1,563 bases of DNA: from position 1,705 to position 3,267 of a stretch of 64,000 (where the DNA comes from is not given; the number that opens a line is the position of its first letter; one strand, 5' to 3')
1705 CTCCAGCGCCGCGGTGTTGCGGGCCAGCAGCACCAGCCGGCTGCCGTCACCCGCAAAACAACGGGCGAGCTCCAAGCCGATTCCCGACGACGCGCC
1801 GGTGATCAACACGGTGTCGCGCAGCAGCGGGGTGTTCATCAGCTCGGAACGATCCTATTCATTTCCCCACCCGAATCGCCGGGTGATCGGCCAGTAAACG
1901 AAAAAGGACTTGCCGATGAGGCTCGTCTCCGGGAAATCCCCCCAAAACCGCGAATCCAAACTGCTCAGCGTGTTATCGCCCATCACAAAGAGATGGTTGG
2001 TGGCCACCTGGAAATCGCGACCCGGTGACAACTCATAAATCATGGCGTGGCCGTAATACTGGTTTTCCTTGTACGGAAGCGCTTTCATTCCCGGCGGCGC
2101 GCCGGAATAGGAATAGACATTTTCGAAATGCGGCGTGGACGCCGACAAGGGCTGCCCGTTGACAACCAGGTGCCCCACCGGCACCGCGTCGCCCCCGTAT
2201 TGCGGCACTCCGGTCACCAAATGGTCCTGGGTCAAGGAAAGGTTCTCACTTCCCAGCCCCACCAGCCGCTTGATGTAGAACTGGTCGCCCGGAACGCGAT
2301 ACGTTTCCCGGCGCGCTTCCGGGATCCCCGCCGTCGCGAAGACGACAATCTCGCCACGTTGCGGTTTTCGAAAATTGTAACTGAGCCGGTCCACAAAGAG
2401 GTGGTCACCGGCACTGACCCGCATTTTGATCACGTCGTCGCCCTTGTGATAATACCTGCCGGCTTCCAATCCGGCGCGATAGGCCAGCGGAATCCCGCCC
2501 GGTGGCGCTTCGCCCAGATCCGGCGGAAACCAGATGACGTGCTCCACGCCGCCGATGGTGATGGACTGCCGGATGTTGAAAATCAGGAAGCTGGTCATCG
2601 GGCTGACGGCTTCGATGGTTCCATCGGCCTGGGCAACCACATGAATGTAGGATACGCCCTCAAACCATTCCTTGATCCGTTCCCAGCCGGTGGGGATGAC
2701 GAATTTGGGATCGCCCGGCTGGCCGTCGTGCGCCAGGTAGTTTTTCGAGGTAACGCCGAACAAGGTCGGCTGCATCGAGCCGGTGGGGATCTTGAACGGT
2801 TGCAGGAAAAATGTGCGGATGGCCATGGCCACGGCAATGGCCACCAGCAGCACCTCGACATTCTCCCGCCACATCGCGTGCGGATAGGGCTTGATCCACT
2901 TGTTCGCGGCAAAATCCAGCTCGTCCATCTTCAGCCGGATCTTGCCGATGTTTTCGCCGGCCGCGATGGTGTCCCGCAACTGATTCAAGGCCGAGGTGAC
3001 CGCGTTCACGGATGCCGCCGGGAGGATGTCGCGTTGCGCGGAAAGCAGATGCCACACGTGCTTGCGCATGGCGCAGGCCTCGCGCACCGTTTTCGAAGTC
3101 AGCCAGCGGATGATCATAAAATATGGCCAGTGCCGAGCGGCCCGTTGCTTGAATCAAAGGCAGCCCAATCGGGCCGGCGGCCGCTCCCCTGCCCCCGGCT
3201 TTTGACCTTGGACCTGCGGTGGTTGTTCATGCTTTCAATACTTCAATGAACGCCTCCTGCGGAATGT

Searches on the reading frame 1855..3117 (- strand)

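Call 52: search_protein_families(library=pfam, proteins=[window:1855-3117:-], max_evalue=0.00001)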
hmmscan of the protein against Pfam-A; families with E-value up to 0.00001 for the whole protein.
window:1855-3117:- (420 aa): 1 family
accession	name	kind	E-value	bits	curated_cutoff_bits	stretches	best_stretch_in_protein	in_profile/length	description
PF10502.14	Peptidase_S26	-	3.9e-31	108.7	22.9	1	234-409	37-168/168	Signal peptidase, peptidase S26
